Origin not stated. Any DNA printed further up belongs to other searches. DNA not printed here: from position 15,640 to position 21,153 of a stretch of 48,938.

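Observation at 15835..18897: Eight tandem copies of an unrecognised cysteine module (C...C...C-x3-C-x-C-xn-C) in a ~1720-aa secreted protein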

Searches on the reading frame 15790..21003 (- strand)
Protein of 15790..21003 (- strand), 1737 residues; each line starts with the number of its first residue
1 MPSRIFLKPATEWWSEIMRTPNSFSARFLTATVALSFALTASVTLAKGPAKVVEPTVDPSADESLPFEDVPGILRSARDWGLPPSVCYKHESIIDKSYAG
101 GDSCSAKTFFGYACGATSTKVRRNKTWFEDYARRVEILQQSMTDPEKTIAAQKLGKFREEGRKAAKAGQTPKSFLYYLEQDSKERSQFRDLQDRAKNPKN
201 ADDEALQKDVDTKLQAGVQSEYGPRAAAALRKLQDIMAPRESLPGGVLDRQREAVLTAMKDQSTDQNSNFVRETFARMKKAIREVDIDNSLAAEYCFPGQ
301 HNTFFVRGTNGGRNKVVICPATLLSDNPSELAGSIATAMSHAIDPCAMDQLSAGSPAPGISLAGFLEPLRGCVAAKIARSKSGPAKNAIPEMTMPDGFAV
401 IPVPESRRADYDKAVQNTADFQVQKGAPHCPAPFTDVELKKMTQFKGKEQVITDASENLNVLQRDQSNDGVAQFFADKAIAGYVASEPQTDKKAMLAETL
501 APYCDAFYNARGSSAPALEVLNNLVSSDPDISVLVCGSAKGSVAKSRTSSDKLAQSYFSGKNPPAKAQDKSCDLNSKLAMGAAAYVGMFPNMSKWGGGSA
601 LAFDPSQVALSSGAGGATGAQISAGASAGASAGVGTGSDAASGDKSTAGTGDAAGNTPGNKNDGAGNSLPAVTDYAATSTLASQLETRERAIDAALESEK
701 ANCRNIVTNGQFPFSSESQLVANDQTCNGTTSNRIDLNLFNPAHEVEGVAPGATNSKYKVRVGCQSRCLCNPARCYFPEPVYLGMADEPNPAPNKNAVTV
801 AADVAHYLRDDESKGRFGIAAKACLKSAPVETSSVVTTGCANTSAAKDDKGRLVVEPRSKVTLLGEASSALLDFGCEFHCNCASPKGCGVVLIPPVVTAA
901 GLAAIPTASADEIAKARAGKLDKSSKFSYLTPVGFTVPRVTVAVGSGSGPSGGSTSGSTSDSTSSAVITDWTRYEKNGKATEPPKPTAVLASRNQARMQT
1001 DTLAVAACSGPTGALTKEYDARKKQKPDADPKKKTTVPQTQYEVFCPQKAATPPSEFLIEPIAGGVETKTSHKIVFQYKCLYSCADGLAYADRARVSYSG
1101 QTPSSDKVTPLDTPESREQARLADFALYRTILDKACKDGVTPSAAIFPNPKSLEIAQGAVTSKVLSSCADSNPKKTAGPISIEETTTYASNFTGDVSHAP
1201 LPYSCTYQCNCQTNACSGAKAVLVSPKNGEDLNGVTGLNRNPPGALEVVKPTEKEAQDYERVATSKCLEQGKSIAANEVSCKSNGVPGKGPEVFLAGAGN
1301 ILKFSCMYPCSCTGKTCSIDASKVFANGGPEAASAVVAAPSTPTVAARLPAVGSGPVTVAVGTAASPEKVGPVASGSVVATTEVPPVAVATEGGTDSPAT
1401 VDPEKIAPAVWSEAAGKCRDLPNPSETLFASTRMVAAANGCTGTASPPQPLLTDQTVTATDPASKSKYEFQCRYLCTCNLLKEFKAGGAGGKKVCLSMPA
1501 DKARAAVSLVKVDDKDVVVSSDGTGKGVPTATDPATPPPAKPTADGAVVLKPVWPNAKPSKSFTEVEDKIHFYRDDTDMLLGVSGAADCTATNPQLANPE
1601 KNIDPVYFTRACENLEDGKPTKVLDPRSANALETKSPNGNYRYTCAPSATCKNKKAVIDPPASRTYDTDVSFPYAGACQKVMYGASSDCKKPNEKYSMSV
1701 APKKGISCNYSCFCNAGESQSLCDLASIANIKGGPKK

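Call 4: search_protein_families(library=pfam, proteins=[window:15790-21003:-], max_evalue=1)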
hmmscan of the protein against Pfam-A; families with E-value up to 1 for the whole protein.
window:15790-21003:- (1737 aa): 0 families

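Call 7: find_homologous_proteins(query=window:15790-21003:-, max_evalue=0.001)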
Query window:15790-21003:- (1737 aa): 2 proteins with E <= 0.001 among 8000 candidates.
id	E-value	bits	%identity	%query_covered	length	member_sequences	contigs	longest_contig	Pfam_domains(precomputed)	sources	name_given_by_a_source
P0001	0.0e+0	3864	100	99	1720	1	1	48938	-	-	-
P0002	1.5e-200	688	34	84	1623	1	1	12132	-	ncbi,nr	ncbi:MAG: hypothetical protein HY075_12185 [Deltaproteobacteria bacterium]|nr:hypothetical protein [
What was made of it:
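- Tried and rejected: find_homologous_proteins with the full protein found only P0002, because candidates were swamped by low-complexity words (call 7).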

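Call 12: find_encoding_contigs(protein=P0002, flank=10000, max_places=6)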
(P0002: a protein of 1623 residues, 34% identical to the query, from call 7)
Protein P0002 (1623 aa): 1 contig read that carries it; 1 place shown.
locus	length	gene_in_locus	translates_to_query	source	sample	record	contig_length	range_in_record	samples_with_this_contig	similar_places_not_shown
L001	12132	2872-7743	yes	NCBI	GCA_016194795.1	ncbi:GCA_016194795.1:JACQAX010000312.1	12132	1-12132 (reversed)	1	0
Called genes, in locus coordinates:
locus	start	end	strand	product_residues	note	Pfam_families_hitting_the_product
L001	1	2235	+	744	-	PF00884:Sulfatase, PF01663:Phosphodiest (faint)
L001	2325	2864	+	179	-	-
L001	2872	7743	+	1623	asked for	-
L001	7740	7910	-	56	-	-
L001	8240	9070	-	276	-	PF00710:Asparaginase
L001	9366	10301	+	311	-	PF02518:HATPase_c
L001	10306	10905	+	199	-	PF04279:IspA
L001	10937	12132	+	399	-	PF00919:UPF0004, PF04055:Radical_SAM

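Call 15: search_protein_families(library=ncbifam, proteins=[P0001], max_evalue=1)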
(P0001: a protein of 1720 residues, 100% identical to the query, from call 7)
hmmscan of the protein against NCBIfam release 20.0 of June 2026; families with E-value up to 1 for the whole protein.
P0001 (1720 aa): 0 families
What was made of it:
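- On Catalogued Cys-repeat domains (EGF, TSP1, VWC, sushi/CCP, Kazal, knottin-type and others): NCBIfam: none (call 15).
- Tried and rejected: NCBIfam: nothing (call 15).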

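Call 19: find_related_loci(query=A1, collection=genome_contigs, flank=10000)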
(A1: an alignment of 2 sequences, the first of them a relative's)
Query A1 (1720 aa) in genome_contigs; peptide patterns used: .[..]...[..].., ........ (x = any residue, [..] = any of these).
179 stretches matched a pattern; 1 encode a relative of the query (tblastn E <= 1e-3); 1 distinct loci.
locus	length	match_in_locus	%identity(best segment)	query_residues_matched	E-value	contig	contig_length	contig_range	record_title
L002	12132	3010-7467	34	50-1500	0e+0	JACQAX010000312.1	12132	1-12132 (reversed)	MAG: Deltaproteobacteria bacterium isolate NC_groundwater_927_Pr1_S-0.2um_64_13 Montesol18-Sp2_coassembly_scaffold_74589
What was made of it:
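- Tried and rejected: The genome_contigs scan only re-found the P0002 contig (call 19).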

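Call 20: find_related_loci(query=A1, collection=metagenome_contigs, flank=10000)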
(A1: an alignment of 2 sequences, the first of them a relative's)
Query A1 (1720 aa) in metagenome_contigs; peptide patterns used: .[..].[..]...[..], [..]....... (x = any residue, [..] = any of these).
261 stretches matched a pattern, but none encodes a relative of the query by tblastn (E <= 1e-3).
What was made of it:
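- Tried and rejected: The metagenome_contigs scan found nothing (call 20).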

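Call 29: search_solved_structures(query=A1, max_evalue=10, show_alignments=2)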
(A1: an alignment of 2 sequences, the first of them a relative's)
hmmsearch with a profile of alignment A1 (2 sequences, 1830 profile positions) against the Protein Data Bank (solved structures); distinct sequences matched with E-value up to 10: 2.
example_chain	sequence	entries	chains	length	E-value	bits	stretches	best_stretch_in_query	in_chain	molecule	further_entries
4c9g_A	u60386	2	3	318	0.94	10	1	219-278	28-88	ADP, ATP CARRIER PROTEIN 2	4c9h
8oix_J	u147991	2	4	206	0.97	10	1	1751-1824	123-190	Proteasome subunit beta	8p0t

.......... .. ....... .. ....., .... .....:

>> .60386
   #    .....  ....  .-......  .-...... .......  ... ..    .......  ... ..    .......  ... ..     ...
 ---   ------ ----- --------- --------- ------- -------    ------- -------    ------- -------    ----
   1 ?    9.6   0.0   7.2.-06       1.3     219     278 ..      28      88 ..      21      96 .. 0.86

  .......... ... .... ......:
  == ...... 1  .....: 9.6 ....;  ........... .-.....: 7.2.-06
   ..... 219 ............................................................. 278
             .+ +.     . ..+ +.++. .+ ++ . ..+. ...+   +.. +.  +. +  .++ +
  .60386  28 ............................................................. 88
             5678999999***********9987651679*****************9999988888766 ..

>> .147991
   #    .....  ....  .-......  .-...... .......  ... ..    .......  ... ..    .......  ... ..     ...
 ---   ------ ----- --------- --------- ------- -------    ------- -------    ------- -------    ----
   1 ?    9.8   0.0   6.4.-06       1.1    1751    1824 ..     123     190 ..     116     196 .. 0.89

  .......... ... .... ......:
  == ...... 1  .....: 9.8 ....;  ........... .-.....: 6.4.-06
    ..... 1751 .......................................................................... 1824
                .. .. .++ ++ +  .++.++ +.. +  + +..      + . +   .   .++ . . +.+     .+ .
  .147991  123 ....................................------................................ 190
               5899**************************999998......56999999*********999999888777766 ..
